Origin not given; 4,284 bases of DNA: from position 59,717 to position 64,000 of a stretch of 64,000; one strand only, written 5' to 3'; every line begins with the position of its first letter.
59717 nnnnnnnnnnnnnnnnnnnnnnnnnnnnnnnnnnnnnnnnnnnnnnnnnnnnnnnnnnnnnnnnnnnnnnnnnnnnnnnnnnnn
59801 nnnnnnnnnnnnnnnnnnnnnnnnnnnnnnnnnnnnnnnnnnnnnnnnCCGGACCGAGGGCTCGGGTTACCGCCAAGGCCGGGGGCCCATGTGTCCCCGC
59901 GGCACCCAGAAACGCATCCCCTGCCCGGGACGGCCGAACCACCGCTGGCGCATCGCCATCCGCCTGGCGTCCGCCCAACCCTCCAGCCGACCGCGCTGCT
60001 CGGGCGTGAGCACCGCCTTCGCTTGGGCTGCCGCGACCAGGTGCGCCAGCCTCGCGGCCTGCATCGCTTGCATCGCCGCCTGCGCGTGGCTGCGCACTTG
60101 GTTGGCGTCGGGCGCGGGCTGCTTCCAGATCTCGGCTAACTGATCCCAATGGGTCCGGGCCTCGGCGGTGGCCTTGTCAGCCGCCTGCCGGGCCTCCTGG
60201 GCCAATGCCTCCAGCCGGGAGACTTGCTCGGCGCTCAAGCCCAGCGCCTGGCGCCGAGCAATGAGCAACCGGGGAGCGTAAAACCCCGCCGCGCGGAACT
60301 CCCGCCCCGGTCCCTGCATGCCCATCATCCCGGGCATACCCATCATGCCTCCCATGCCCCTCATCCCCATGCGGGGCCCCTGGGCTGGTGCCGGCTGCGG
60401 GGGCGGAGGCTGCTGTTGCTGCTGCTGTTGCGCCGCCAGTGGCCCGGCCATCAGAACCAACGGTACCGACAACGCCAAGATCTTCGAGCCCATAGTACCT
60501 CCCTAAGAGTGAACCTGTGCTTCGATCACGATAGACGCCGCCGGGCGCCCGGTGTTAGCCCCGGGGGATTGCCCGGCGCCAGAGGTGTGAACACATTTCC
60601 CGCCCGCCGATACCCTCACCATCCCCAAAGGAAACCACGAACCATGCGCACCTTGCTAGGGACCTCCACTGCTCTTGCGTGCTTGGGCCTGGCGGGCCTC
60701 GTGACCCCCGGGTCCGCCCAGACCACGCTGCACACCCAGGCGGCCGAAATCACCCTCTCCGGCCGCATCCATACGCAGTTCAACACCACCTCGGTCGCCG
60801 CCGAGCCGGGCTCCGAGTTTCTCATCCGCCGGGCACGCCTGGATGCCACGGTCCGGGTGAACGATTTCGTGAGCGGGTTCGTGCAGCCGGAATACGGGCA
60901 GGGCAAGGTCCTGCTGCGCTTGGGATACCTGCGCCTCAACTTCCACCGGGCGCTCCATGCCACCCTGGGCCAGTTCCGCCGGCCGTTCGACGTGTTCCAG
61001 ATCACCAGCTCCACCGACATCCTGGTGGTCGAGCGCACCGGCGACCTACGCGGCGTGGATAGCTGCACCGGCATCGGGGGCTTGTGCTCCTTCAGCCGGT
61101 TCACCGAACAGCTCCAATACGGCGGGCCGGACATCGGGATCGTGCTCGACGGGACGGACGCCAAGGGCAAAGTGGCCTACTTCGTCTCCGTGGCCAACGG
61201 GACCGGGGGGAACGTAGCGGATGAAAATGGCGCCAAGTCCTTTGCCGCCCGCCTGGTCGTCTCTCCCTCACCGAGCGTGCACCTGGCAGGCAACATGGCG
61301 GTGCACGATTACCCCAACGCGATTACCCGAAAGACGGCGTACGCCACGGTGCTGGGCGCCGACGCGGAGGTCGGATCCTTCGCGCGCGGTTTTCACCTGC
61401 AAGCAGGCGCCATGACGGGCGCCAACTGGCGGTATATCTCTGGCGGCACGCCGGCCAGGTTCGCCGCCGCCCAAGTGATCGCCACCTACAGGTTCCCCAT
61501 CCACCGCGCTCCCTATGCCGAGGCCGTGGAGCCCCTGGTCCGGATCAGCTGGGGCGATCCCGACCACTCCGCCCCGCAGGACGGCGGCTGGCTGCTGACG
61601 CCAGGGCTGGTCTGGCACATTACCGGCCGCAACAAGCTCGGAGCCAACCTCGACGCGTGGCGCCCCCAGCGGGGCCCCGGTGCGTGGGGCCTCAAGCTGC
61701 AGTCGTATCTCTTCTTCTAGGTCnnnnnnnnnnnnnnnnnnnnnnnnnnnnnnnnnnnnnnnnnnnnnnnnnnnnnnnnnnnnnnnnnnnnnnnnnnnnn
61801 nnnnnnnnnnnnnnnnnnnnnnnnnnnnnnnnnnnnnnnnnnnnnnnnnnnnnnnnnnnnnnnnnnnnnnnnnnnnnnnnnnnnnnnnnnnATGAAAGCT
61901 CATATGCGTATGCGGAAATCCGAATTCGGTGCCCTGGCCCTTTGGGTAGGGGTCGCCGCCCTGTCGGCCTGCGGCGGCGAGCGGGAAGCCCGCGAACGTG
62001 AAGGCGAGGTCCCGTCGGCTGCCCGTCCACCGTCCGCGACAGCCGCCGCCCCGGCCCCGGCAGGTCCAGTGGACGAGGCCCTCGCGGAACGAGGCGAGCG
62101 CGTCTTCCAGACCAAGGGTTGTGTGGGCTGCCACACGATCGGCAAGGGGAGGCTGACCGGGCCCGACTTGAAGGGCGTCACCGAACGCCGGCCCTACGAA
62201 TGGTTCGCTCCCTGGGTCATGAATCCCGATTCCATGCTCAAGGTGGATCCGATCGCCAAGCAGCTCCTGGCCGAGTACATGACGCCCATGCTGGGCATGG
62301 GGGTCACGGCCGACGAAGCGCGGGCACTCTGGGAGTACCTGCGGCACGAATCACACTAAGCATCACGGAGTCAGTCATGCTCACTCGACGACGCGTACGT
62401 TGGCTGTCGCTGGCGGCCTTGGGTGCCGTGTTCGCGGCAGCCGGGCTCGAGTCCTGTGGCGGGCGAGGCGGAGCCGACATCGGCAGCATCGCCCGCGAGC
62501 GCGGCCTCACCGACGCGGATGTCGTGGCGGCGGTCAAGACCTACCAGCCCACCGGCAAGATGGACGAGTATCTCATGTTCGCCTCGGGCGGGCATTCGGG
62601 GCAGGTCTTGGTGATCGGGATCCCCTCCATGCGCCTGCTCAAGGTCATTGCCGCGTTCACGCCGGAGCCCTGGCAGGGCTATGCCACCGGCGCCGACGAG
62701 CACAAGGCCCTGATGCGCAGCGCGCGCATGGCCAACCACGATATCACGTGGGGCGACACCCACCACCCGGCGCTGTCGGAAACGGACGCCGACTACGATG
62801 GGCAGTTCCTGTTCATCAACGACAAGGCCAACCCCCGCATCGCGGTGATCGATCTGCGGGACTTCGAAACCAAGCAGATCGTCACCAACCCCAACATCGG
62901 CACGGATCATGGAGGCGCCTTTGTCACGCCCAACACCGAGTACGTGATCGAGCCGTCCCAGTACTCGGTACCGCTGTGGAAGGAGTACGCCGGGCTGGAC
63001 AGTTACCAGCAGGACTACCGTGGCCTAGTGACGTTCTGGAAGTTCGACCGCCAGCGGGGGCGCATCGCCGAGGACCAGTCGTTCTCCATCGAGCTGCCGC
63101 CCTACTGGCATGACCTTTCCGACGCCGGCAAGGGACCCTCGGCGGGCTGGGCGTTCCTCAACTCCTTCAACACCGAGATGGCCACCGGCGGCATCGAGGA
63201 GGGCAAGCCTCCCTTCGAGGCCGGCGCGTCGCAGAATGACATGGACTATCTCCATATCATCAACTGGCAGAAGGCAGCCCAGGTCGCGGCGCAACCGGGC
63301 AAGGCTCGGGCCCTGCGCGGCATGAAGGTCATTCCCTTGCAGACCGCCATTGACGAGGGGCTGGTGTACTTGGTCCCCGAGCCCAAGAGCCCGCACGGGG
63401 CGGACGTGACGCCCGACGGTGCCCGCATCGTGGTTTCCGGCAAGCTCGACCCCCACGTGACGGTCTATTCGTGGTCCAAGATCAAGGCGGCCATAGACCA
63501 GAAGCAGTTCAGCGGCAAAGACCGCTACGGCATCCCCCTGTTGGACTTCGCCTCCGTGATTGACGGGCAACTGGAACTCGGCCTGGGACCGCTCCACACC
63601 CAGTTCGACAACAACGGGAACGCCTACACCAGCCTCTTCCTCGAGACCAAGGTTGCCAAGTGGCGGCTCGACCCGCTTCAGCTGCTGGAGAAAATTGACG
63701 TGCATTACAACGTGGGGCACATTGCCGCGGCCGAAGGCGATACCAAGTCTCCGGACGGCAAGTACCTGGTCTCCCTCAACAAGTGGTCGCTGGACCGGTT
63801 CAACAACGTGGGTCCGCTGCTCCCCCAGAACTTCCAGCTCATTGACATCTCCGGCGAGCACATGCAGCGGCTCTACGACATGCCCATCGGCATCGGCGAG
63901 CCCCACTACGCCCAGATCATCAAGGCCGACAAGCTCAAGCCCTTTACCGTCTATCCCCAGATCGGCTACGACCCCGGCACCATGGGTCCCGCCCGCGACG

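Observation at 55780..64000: Cluster-level hypothesis: Cu-type two-component system, outer-membrane cytochrome-porin, cytochromes c and clade II nosZ, suggesting extracellular electron uptake coupled to N2O reduction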

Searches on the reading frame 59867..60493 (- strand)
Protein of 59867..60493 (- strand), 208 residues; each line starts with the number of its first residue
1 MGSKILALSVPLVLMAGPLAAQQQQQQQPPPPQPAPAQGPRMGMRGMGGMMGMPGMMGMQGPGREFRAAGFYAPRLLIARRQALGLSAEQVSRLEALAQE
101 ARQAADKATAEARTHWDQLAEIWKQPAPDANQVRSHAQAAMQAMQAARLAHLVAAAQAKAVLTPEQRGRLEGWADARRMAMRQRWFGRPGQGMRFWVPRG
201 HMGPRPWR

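Call 5: search_protein_families(library=pfam, proteins=[window:59867-60493:-], max_evalue=0.01)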
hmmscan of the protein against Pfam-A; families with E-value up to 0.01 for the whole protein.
window:59867-60493:- (208 aa): 3 families
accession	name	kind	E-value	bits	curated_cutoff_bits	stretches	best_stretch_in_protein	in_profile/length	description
PF07813.17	LTXXQ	-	1.9e-07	32.2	24.3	1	82-171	11-97/100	LTXXQ motif family protein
PF13801.11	Metal_resist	-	3.8e-07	30.7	29.2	1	47-168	9-124/125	Heavy-metal resistance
PF21761.2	RedAm-like_C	-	0.0062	17.2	27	1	96-161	28-93/127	NADPH-dependent reductive aminase-like, C-terminal domain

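Call 6: search_protein_families(library=ncbifam, proteins=[window:59867-60493:-], max_evalue=0.01)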
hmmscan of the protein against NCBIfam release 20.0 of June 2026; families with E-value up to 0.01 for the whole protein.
window:59867-60493:- (208 aa): 1 family
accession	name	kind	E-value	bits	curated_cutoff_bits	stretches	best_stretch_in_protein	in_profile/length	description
NF007769.1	PRK10455.1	equivalog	0.0081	16.4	174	1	83-167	56-137/160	ATP-independent periplasmic protein-refolding chaperone Spy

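Call 65: search_solved_structures(query=window:59867-60493:-, max_evalue=1)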
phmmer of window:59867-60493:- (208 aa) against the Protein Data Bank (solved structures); distinct sequences matched with E-value up to 1: 11.
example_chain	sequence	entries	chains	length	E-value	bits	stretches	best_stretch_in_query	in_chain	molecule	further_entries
9w60_A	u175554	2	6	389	0.083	15.9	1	55-162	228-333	Butyryl CoA dehydrogenase apo protein | Butyryl CoA Dehydrogenase with FAD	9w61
6spb_H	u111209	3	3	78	0.23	14.5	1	63-121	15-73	50S ribosomal protein L9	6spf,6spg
2e34_A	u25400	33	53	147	0.24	14.4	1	33-150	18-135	50S ribosomal protein L11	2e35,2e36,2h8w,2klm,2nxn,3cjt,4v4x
3cjr_B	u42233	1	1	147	0.25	14.4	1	33-150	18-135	50S ribosomal protein L11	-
3cjq_B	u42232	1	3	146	0.25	14.4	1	33-150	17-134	50S ribosomal protein L11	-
3egv_B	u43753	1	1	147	0.31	14.1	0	33-150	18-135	50S ribosomal protein L11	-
4v9j_BK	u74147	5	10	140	0.42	13.6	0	33-148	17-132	50S ribosomal protein L11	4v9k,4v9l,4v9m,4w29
4v68_BL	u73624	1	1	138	0.56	13.2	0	33-146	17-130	50S ribosomal protein L11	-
5a9z_AJ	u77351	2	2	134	0.64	13.1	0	33-146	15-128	50S ribosomal protein L11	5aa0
6spd_H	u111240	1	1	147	0.66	13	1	63-122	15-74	50S ribosomal protein L9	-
7unr_H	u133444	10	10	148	0.67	13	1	63-122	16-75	50S ribosomal protein L9 | Large ribosomal subunit protein bL9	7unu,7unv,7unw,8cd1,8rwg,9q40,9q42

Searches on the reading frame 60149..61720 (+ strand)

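Call 5: search_protein_families(library=pfam, proteins=[window:60149-61720:+], max_evalue=0.01)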
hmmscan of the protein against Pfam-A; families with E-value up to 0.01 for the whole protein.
window:60149-61720:+ (523 aa): 1 family
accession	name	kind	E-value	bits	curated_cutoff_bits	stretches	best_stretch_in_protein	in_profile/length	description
PF07396.17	Porin_O_P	-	0.00045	20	20.9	1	203-390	3-186/370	Phosphate-selective porin O and P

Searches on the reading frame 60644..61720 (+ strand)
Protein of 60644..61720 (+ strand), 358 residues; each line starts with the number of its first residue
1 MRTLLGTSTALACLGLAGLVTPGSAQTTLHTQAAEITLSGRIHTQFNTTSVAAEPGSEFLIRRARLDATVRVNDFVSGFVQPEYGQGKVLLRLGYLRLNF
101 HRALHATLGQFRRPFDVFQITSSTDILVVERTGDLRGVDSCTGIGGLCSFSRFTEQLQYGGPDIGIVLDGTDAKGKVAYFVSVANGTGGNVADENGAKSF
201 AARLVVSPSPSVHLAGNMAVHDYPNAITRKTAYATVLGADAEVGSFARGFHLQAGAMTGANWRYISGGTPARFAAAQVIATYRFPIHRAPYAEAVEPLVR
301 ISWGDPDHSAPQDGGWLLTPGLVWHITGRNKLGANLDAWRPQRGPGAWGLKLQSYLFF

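Call 6: search_protein_families(library=ncbifam, proteins=[window:60644-61720:+], max_evalue=0.01)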
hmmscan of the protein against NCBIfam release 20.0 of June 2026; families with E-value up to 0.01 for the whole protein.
window:60644-61720:+ (358 aa): 0 families

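Call 63: search_protein_families(library=pfam, alignment_id=A2, max_evalue=0.01)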
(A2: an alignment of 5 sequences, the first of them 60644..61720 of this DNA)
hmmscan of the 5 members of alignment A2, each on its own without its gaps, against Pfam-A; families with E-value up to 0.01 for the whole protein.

A. member 1, window:60644-61720:+ (358 aa): 1 family
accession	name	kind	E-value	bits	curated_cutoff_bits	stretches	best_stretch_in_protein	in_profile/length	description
PF07396.17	Porin_O_P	-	0.00018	21.3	20.9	1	38-225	3-186/370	Phosphate-selective porin O and P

B. families by the number of members that match (of 5 scanned): 1 family
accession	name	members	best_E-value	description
PF07396.17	Porin_O_P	5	1.3e-12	Phosphate-selective porin O and P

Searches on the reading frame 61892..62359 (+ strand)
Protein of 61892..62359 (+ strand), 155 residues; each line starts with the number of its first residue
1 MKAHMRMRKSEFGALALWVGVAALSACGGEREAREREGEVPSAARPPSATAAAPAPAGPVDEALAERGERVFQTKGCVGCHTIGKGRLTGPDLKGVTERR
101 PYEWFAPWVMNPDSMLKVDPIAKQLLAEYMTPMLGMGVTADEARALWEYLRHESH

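Call 6: search_protein_families(library=ncbifam, proteins=[window:61892-62359:+], max_evalue=0.01)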
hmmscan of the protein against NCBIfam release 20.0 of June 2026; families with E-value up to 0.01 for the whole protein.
window:61892-62359:+ (155 aa): 7 families
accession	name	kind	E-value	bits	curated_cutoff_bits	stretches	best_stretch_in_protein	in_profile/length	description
TIGR02603.1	CxxCH_TIGR02603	domain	3.1e-07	30.5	68.15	1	65-118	3-56/134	putative heme-binding domain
NF045774.1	cytochro_C551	exception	0.00011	22.1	118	1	19-97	10-70/110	cytochrome c551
NF011055.0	PRK14487.1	subfamily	0.00036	20.1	218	0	88-116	107-135/212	cbb3-type cytochrome c oxidase subunit II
NF040606.1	CytoC_perox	subfamily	0.0013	18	150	1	57-127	290-346/524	di-heme-cytochrome C peroxidase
NF045773.1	cytochro_C550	exception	0.0029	17.5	125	0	62-112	46-95/118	cytochrome c550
NF053526.1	Myco_lipo_LppK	equivalog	0.008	16.2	125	0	8-65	5-62/167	lipoprotein LppK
TIGR00782.1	ccoP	equivalog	0.0097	15.2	179.95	0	58-82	196-219/285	cytochrome-c oxidase, cbb3-type subunit III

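Call 8: find_encoding_contigs(protein=window:61892-62359:+, flank=10000, max_places=6)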
Protein window:61892-62359:+ (155 aa): no gene with exactly this product is on record in the collection.

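Call 58: search_solved_structures(query=window:61904-62359:+, max_evalue=0.01)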
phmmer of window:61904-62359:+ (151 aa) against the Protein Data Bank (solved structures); distinct sequences matched with E-value up to 0.01: 10.
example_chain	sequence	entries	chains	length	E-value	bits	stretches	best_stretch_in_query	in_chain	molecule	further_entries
3cp5_A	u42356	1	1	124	8.1e-18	68.3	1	38-148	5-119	Cytochrome c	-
6cuk_A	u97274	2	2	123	3.7e-15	59.7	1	54-148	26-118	Cytochrome c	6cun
2l4d_A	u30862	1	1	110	4e-11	46.6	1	63-149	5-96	SCO1/SenC family protein/cytochrome c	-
6btm_A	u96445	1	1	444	7.4e-09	39.2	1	39-125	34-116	Alternative Complex III subunit A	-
7zs2_A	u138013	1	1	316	1.8e-07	34.7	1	39-112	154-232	Hypothetical (Diheme) protein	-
7zs0_A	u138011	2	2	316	1.8e-07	34.7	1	39-112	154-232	Hypothetical (Diheme) protein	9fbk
7zs1_A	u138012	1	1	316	1.9e-07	34.7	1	39-112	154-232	Hypothetical (Diheme) protein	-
1w2l_A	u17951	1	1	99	4.6e-05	26.9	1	60-104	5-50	CYTOCHROME OXIDASE SUBUNIT II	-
9l08_A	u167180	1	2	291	0.00031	24.2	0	64-92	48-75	Covalently Connected Cytochrome c555 trimer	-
3o0r_C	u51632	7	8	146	0.0015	22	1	59-99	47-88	Nitric oxide reductase subunit C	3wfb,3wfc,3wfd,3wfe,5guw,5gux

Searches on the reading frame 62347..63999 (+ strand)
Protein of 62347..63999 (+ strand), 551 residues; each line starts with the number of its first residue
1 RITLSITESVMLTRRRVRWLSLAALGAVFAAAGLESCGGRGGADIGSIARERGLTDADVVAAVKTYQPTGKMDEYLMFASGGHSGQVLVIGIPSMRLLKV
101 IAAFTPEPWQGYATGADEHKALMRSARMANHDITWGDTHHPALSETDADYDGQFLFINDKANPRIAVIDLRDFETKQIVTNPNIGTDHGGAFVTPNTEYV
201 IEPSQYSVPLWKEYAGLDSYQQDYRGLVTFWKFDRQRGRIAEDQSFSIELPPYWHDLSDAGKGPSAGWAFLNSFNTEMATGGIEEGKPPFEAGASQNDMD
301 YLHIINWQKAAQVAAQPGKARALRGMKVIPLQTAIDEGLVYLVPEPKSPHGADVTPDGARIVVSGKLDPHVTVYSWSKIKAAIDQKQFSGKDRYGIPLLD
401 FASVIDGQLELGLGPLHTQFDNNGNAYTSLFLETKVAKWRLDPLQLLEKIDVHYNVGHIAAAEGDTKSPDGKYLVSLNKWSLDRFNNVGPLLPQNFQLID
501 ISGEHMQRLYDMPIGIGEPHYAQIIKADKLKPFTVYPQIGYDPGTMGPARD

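Call 5: search_protein_families(library=pfam, proteins=[window:62347-63999:+], max_evalue=0.01)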
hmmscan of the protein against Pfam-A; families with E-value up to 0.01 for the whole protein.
window:62347-63999:+ (551 aa): 1 family
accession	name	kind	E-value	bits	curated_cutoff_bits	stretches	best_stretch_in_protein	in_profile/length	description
PF18764.7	nos_propeller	-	1.3e-31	108.8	30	1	449-520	1-71/71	Nitrous oxide reductase propeller repeat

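Call 6: search_protein_families(library=ncbifam, proteins=[window:62377-63999:+], max_evalue=0.01)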
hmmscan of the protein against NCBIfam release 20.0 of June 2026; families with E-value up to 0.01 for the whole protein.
window:62377-63999:+ (541 aa): 4 families
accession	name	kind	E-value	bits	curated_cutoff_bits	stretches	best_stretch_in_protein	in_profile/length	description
TIGR04246.1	nitrous_NosZ_Gp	equivalog_domain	1.8e-205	683.6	625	1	52-528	1-461/578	Sec-dependent nitrous-oxide reductase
TIGR04244.1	nitrous_NosZ_RR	equivalog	1.1e-88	298.4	625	1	8-527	6-502/627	TAT-dependent nitrous-oxide reductase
NF052460.1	L-NosZ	equivalog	1.4e-42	145.8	700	2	330-523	167-329/480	clade III lactonase-type nitrous-oxide reductase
TIGR03866.1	PQQ_ABC_repeats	subfamily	0.0071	15.4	287.3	0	139-194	91-143/310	PQQ-dependent catabolism-associated beta-propeller protein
